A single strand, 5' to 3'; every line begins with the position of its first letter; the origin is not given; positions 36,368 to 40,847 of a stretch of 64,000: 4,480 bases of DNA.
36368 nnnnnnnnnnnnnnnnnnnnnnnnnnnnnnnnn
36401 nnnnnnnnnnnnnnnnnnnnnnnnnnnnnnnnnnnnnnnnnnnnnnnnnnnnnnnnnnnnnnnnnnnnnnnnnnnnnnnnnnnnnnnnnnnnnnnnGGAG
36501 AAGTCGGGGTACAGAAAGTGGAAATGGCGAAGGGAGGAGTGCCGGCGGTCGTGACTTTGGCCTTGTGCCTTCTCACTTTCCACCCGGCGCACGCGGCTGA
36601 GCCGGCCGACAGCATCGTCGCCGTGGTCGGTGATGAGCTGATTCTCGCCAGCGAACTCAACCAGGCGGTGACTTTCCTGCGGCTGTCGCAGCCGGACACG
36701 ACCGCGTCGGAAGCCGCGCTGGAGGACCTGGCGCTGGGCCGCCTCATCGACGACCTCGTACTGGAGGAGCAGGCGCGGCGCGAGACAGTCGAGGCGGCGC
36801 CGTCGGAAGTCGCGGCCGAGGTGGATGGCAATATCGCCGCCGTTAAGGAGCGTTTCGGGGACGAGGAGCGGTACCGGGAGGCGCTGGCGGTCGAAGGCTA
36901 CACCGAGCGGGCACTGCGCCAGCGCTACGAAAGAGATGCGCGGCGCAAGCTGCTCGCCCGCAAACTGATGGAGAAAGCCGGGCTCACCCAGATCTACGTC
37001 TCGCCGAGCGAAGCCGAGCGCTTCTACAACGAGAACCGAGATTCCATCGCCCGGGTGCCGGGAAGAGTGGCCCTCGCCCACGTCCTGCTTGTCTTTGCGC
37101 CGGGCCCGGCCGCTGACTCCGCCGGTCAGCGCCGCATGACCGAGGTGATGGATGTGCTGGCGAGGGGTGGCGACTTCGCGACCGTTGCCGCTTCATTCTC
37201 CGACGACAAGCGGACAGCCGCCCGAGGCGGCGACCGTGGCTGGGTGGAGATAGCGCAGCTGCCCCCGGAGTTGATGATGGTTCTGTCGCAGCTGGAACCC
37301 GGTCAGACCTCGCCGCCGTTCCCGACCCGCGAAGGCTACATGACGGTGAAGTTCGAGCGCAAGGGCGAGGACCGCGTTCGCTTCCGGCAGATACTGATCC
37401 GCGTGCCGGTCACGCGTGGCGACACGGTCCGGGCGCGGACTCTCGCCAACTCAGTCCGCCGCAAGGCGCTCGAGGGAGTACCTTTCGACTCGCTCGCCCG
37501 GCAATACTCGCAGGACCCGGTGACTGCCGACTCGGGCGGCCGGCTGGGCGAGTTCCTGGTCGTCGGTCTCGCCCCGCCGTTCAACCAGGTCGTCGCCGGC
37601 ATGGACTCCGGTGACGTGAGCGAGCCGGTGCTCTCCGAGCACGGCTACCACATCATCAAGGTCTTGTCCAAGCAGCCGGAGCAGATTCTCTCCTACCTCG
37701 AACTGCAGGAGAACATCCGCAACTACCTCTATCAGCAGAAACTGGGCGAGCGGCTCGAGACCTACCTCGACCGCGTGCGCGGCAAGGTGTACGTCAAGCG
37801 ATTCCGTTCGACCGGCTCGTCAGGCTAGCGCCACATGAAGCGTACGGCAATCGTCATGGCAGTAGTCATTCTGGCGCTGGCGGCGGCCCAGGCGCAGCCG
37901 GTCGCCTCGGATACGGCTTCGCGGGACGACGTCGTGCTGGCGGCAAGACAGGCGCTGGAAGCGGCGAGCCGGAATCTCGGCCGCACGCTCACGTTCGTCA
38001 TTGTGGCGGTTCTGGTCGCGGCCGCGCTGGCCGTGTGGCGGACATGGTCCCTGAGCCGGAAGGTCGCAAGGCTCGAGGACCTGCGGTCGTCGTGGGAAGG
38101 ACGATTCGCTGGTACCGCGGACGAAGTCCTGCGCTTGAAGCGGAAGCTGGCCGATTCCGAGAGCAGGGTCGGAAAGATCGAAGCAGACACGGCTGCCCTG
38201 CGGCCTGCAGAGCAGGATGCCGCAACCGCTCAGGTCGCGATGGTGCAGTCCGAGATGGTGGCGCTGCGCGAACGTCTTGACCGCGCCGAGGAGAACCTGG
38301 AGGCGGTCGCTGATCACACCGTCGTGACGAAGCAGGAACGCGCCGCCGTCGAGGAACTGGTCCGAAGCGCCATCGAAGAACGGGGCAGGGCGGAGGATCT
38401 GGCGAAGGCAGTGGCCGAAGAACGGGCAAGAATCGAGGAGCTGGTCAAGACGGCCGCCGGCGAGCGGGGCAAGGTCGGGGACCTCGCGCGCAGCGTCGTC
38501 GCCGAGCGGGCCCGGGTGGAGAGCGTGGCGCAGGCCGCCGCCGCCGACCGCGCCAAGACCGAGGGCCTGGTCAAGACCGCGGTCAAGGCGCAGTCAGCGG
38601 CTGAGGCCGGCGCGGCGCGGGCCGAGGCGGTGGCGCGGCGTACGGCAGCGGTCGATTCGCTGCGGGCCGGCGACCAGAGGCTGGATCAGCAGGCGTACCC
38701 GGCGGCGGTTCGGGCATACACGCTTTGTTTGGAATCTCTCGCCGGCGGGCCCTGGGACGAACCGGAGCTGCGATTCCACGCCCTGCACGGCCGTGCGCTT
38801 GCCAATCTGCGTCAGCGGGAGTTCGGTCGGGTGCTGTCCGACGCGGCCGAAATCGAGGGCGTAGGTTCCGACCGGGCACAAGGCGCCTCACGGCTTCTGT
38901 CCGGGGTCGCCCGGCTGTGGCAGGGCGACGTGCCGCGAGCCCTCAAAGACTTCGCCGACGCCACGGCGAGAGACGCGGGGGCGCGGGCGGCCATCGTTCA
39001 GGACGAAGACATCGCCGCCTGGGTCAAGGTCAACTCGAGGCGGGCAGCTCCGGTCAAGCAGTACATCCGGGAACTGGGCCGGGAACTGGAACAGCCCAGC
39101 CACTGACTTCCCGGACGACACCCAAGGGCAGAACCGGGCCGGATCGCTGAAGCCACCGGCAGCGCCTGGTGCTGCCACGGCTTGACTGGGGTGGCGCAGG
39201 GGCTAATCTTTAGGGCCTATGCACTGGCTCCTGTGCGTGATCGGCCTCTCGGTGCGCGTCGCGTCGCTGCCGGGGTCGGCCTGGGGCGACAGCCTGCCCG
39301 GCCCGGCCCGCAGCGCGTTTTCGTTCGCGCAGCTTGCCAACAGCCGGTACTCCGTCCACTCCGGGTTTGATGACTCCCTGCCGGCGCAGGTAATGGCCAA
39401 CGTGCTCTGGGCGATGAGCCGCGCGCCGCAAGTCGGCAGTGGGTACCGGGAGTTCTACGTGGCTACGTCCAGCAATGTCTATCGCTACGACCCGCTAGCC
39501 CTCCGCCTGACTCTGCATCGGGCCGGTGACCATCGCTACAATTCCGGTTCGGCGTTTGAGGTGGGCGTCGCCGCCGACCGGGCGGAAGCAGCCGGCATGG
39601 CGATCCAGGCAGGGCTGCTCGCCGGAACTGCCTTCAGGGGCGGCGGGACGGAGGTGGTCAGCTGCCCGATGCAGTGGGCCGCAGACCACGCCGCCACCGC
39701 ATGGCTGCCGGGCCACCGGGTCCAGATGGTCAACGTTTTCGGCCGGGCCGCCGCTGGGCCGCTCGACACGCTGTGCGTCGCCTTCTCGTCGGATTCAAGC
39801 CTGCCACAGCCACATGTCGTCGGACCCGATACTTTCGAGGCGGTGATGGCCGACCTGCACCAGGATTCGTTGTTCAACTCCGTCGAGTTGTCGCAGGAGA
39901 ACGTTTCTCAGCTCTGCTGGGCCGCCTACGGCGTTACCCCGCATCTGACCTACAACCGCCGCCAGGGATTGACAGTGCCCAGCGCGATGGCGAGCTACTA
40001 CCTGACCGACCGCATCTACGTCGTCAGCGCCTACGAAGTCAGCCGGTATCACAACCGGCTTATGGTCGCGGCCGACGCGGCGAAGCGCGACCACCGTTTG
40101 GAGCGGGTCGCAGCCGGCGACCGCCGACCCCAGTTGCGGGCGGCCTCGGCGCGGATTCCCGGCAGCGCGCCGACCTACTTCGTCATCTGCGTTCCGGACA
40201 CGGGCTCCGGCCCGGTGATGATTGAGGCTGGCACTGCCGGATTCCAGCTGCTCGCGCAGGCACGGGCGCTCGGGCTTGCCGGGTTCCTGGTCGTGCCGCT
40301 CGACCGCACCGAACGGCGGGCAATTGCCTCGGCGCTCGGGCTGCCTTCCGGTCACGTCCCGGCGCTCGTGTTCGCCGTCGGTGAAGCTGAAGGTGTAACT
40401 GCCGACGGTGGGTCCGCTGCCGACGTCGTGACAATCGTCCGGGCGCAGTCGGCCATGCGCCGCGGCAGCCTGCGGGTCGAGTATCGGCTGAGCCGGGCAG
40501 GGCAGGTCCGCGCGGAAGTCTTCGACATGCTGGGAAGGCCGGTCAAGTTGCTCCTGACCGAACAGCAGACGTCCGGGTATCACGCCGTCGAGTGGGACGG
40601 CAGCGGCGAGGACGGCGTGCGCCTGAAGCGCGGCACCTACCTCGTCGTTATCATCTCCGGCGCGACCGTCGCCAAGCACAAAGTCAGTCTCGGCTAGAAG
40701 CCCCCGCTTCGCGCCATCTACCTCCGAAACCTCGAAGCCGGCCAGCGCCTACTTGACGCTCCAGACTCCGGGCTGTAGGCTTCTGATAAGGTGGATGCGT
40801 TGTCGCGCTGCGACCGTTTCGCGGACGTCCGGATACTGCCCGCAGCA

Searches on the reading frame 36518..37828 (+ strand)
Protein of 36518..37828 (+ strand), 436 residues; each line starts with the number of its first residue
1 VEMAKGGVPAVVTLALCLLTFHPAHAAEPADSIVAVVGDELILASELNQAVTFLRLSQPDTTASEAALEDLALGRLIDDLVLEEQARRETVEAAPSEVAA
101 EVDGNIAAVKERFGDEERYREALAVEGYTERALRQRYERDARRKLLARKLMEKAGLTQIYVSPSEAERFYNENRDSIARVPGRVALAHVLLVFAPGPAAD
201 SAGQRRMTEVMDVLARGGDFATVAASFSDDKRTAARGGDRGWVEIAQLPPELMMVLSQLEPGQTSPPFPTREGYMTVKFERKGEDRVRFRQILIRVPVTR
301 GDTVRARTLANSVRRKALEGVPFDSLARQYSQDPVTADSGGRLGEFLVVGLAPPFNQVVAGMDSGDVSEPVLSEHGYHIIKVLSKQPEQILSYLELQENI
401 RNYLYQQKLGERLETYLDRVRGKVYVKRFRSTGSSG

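Call 85: search_protein_families(library=pfam, proteins=[window:36518-37828:+], max_evalue=0.00001)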
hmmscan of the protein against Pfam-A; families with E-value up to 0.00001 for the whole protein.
window:36518-37828:+ (436 aa): 4 families
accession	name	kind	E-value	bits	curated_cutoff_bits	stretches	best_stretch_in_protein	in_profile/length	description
PF00639.27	Rotamase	-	8.5e-37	126.5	21.7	2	292-382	2-95/97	PPIC-type PPIASE domain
PF13616.12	Rotamase_3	-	1.4e-32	113.1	22.5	2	281-385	10-115/116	PPIC-type PPIASE domain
PF13145.12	Rotamase_2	-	9.6e-20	72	27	1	161-282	1-108/121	PPIC-type PPIASE domain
PF13624.11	SurA_N_3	-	1.4e-11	44.9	27.2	1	27-143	34-158/162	SurA-like N-terminal domain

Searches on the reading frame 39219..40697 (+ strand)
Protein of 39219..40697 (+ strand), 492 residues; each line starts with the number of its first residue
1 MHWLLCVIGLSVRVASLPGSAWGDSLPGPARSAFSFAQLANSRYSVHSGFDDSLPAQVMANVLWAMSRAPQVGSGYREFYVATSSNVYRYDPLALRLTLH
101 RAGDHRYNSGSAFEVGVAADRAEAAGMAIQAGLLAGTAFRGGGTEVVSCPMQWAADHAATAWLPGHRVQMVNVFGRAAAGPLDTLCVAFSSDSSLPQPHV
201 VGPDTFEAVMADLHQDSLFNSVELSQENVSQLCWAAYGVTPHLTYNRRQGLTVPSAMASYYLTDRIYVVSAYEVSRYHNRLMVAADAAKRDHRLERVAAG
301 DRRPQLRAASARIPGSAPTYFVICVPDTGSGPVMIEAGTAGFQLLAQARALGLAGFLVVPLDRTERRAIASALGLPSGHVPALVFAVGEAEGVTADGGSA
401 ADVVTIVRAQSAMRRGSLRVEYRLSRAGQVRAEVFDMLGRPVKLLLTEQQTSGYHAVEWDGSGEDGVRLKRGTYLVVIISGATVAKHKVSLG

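Call 85: search_protein_families(library=pfam, proteins=[window:39219-40697:+], max_evalue=0.00001)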
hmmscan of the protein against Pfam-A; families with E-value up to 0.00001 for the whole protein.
window:39219-40697:+ (492 aa): 2 families
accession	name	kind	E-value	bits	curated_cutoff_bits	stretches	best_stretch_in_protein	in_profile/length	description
PF00881.29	Nitroreductase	-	3.8e-11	43.9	23.5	1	223-388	14-166/167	Nitroreductase family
PF13860.13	FlgD_ig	-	5.2e-07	30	27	1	420-477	14-72/79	FlgD Ig-like domain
